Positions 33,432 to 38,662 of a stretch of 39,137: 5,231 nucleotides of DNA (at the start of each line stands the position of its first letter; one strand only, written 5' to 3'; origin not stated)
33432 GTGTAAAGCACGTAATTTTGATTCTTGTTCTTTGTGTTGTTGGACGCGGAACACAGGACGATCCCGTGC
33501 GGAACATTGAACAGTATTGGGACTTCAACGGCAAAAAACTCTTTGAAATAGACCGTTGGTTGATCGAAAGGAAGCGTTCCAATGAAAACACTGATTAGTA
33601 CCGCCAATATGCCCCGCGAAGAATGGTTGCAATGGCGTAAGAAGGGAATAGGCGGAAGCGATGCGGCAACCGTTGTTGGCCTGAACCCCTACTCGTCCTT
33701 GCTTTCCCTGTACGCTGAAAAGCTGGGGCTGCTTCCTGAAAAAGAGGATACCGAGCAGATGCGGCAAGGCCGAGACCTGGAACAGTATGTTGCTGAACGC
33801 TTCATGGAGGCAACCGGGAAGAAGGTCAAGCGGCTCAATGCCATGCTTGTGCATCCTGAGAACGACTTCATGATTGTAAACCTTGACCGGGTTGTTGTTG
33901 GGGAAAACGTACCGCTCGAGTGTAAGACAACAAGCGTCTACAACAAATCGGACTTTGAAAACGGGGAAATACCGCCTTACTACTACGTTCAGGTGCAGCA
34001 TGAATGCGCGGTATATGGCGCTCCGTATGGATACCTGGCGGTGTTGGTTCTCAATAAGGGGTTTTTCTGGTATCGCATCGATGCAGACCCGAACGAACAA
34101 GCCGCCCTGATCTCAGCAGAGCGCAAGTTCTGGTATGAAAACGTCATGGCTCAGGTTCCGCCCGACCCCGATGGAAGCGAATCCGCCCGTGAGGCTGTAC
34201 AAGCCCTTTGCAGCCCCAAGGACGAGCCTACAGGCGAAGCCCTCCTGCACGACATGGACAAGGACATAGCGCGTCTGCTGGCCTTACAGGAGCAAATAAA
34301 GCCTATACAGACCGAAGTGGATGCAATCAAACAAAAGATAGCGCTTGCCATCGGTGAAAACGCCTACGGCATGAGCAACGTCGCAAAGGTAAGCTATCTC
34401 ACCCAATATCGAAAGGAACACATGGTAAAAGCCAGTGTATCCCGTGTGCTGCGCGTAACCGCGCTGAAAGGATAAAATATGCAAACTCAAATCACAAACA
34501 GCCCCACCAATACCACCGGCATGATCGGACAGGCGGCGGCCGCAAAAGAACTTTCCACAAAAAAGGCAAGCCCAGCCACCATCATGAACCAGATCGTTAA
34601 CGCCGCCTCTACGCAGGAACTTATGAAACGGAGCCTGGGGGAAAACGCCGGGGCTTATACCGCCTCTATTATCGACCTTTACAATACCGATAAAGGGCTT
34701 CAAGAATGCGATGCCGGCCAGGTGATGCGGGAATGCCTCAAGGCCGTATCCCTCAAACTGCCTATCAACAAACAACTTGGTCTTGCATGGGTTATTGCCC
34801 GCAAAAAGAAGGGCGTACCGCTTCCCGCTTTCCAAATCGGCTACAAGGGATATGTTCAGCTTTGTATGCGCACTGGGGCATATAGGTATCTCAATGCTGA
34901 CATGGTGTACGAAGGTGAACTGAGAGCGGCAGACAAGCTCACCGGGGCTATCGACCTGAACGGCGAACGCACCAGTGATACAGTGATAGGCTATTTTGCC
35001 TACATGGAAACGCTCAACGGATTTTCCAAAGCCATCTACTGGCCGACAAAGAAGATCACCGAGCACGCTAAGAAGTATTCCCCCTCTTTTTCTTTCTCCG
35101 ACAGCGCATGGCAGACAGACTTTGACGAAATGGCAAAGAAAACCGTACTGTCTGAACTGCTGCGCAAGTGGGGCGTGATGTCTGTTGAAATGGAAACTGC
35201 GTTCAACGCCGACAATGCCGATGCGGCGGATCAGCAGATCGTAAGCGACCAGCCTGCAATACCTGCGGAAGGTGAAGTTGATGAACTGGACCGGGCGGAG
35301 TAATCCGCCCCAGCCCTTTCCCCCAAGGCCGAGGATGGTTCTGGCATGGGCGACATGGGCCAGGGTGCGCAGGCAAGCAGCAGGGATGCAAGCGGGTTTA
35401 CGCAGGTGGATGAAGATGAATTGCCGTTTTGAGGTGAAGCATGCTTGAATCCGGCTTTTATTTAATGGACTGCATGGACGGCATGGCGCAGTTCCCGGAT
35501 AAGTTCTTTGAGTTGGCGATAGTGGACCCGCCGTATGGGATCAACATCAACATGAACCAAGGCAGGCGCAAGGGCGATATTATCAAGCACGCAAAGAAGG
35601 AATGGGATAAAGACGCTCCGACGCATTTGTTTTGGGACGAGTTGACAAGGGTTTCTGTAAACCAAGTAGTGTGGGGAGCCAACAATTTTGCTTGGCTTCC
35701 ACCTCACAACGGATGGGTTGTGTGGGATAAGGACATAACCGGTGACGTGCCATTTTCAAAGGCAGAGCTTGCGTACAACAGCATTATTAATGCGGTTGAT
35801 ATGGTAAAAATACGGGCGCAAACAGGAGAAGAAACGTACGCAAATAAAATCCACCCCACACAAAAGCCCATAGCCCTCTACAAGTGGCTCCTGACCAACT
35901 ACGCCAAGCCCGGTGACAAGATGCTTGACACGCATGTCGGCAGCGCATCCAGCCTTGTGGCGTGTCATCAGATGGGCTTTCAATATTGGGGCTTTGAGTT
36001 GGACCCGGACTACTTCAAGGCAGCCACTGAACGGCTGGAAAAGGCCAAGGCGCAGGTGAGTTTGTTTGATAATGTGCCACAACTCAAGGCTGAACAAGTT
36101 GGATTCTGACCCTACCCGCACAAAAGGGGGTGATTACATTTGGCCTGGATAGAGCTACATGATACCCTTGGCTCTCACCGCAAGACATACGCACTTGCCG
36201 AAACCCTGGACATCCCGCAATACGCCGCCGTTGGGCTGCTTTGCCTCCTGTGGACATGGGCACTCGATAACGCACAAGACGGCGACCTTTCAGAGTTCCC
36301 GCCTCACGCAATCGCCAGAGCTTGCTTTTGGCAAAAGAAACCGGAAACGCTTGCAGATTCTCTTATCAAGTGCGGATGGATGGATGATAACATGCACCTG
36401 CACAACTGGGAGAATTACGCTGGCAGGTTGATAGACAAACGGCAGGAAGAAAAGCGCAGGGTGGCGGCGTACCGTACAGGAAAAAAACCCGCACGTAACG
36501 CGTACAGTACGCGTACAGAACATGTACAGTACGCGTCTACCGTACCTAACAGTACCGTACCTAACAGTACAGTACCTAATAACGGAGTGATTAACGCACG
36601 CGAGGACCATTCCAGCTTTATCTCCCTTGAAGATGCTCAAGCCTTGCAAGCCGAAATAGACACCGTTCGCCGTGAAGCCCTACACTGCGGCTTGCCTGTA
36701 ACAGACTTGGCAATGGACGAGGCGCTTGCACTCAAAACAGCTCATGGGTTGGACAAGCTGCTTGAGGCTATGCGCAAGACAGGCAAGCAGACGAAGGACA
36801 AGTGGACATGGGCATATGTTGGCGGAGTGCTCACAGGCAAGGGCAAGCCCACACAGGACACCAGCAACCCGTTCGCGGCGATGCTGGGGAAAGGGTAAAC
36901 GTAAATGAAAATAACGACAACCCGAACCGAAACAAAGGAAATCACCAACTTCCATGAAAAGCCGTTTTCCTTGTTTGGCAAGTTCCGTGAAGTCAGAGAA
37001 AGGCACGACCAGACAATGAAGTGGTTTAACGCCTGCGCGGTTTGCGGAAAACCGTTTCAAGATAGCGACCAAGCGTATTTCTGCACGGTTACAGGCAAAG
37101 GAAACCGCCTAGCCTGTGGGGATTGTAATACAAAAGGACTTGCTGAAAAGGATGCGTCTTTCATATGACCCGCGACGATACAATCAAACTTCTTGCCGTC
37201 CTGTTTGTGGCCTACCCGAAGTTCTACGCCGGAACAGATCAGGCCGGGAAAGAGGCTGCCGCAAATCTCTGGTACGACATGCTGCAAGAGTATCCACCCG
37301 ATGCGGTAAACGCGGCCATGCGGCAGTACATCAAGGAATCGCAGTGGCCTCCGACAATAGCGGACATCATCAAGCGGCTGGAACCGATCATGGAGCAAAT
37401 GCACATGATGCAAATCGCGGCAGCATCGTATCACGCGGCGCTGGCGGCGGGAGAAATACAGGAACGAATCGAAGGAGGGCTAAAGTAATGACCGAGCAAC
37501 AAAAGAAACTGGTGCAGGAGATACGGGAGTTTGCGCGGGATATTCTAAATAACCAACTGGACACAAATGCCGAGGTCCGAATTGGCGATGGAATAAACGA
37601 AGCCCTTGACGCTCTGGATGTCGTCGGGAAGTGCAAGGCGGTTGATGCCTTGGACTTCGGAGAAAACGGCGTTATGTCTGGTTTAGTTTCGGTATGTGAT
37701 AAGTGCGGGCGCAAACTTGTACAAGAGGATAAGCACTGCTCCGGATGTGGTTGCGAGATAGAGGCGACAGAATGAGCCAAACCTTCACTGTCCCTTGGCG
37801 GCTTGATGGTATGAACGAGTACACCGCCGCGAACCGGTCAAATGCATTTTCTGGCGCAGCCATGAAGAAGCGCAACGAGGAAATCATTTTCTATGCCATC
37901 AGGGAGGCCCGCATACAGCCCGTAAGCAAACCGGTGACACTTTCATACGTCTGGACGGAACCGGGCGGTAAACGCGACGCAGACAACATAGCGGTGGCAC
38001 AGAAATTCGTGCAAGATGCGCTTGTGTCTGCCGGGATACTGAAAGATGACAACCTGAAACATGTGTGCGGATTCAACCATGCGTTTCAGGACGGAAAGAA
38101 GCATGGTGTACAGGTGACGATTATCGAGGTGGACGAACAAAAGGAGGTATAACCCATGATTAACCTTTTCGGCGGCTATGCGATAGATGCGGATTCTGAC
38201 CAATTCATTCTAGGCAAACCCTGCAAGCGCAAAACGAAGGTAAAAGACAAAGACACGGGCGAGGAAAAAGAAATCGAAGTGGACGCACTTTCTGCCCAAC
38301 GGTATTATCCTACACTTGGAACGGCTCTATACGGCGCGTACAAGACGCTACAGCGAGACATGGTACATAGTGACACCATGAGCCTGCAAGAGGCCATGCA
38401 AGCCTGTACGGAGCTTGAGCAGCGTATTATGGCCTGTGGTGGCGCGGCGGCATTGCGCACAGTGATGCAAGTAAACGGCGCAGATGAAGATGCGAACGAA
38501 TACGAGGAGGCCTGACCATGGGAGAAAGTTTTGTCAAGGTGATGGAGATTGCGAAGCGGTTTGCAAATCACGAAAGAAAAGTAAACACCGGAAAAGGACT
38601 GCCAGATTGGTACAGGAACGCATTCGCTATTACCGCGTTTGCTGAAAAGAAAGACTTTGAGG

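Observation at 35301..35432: The recT stop codon is followed in frame by an SSB-type disordered linker ending in the acidic tip DEDELPF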

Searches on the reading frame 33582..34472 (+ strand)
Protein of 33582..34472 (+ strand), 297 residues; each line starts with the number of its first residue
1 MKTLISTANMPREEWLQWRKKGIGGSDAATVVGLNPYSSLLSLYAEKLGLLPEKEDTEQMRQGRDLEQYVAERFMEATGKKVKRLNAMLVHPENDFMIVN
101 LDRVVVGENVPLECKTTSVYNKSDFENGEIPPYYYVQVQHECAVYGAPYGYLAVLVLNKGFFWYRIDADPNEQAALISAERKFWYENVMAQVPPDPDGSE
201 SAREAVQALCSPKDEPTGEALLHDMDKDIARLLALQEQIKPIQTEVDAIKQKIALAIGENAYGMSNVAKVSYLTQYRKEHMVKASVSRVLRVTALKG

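Call 4: search_protein_families(library=pfam, proteins=[window:33582-34472:+], max_evalue=0.01)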
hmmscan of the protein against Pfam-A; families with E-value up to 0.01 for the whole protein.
window:33582-34472:+ (297 aa): 1 family
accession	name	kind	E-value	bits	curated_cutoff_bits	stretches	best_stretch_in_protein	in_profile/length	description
PF09588.16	YqaJ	-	4e-33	115.2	22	1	14-146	1-148/150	YqaJ-like viral recombinase domain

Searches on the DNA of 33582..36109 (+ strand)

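Call 5: search_dna_similar(query=window:33582-36109:+, collection=phages, mode=distant, max_rows=30)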
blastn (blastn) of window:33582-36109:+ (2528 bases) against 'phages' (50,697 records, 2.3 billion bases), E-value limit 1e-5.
Records with a match: 6; places in all: 6; records where one place covers at least 80% of the query: 0.
Best place of each record, by identity: 60-80% 6.
By first word of the organism name: Bacteroides 4; Tetrasphaera 2.
By host as written in the record: Tetrasphaera jenkinsii 2; - 2; Bacteroides caecimuris 1; Bacteroides intestinalis BG4 1.
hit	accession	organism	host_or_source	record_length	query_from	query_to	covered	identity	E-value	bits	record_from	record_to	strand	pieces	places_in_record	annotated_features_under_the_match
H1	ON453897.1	Bacteroides phage Versailles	Bacteroides caecimuris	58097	1247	1415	7%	73.7%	2e-15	92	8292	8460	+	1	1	recombinational DNA repair protein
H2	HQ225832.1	Tetrasphaera phage TJE1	Tetrasphaera jenkinsii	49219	2268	2360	4%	77.4%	5e-10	74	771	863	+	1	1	modification methylase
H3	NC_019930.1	Tetrasphaera phage TJE1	Tetrasphaera jenkinsii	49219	2268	2360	4%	77.4%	5e-10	74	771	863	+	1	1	methyltransferase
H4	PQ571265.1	Bacteroides phage BI-TP1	Bacteroides intestinalis BG4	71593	1884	1966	3%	75.9%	3e-6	61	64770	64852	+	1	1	methyltransferase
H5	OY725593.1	Bacteroides phage LoVEphage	-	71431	1884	1966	3%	75.9%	3e-6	61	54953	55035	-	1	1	hypothetical protein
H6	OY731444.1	Bacteroides phage LoVEphage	-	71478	1884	1966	3%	75.9%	3e-6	61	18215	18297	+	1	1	hypothetical protein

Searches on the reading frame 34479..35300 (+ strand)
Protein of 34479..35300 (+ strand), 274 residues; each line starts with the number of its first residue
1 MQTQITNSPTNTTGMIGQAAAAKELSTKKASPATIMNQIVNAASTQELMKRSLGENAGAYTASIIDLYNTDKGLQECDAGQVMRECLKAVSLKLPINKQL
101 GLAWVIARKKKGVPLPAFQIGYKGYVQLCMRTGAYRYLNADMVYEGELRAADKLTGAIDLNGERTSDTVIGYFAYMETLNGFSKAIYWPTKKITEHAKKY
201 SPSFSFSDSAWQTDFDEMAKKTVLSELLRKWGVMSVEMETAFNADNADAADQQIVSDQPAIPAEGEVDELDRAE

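Call 4: search_protein_families(library=pfam, proteins=[window:34479-35300:+], max_evalue=0.01)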
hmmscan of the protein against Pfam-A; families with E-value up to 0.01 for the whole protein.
window:34479-35300:+ (274 aa): 1 family
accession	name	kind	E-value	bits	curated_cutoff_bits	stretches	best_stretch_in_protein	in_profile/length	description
PF03837.19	RecT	-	1.9e-34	119.4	24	1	61-251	4-191/198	RecT family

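Call 6: find_related_loci(query=window:34479-35300:+, collection=viral_contigs, flank=4000)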
Query window:34479-35300:+ (274 aa) in viral_contigs; peptide patterns used: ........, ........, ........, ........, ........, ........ (x = any residue, [..] = any of these).
302 stretches matched a pattern; 295 encode a relative of the query (tblastn E <= 1e-3); the best 80 are kept; 80 distinct loci.
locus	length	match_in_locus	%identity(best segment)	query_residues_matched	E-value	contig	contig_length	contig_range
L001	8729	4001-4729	55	18-264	3e-89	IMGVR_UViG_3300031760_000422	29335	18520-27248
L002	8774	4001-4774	54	4-262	2e-87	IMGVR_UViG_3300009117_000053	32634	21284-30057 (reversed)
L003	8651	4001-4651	55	32-248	1e-82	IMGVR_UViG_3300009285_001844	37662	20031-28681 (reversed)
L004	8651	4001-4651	55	32-248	1e-82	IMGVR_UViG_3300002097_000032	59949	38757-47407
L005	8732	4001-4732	52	8-245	1e-80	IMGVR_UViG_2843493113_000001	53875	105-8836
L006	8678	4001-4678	54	20-245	2e-79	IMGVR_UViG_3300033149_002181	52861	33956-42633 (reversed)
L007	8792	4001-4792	49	10-271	1e-78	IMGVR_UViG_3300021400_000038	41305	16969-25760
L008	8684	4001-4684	54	26-245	7e-78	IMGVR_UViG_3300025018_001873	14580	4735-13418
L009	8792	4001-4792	49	9-264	2e-77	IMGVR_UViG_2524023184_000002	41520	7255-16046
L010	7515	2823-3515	51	17-248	5e-76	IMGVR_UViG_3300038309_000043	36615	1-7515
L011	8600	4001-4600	55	45-248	2e-73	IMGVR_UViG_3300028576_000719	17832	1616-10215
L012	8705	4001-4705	52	30-274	5e-76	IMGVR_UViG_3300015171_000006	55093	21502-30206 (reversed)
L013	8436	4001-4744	47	7-249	1e-70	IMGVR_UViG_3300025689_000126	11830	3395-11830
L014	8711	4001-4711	48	26-248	2e-69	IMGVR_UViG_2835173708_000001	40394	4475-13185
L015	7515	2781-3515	46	25-260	6e-69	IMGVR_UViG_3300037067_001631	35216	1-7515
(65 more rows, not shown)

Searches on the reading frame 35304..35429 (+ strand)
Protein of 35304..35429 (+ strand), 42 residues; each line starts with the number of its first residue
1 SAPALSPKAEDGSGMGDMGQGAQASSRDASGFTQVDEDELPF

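Call 4: search_protein_families(library=pfam, proteins=[window:35304-35429:+], max_evalue=0.01)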
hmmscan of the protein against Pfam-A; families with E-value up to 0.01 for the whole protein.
window:35304-35429:+ (42 aa): 0 families

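Call 20: find_homologous_proteins(query=window:35304-35429:+, max_evalue=10)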
Query seq(42 aa): no candidate shares three 5-residue words with the query. No homologue found.

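Call 28: search_protein_representatives(protein=window:35304-35429:+)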
Query: 42 residues. Proteins with E-value up to 0.001 (for the whole library): 1; up to 1e-10: 0; up to 1e-30: 0. The best 1 are listed.
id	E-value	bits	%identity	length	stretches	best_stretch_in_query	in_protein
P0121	3.5e-04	36.4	48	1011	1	22-42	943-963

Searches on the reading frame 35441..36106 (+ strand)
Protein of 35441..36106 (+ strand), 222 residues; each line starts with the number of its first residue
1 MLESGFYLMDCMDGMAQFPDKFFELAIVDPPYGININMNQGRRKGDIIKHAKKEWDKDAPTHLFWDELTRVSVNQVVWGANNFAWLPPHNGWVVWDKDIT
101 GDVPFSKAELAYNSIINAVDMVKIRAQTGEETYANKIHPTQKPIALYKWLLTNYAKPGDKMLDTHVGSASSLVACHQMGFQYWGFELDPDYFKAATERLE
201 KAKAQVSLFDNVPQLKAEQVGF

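Call 4: search_protein_families(library=pfam, proteins=[window:35441-36106:+], max_evalue=0.01)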
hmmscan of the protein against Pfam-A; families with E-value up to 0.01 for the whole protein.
window:35441-36106:+ (222 aa): 1 family
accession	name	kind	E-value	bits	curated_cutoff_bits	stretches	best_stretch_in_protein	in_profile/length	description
PF01555.25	N6_N4_Mtase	-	4.1e-14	53.5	26.7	1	44-196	114-220/221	DNA methylase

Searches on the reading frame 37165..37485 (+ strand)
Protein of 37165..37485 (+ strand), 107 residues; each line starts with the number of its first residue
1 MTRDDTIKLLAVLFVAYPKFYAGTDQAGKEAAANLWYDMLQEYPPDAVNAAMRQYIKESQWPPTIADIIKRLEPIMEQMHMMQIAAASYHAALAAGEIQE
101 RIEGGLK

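Call 21: search_protein_families(library=pfam, proteins=[window:37165-37485:+], max_evalue=0.01)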
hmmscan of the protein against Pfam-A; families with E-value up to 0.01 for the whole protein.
window:37165-37485:+ (107 aa): 1 family
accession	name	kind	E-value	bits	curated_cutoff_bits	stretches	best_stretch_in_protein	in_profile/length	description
PF11417.13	Inhibitor_G39P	-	2.9e-16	60.2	22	1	2-69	1-69/69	Loader and inhibitor of phage G40P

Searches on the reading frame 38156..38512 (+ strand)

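Call 4: search_protein_families(library=pfam, proteins=[window:38156-38512:+], max_evalue=0.01)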
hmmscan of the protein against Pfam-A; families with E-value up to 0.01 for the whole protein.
window:38156-38512:+ (119 aa): 1 family
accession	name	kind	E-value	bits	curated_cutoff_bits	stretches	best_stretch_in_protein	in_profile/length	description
PF24037.1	DUF7346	-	0.0015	19.1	28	1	11-60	6-55/139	Family of unknown function (DUF7346)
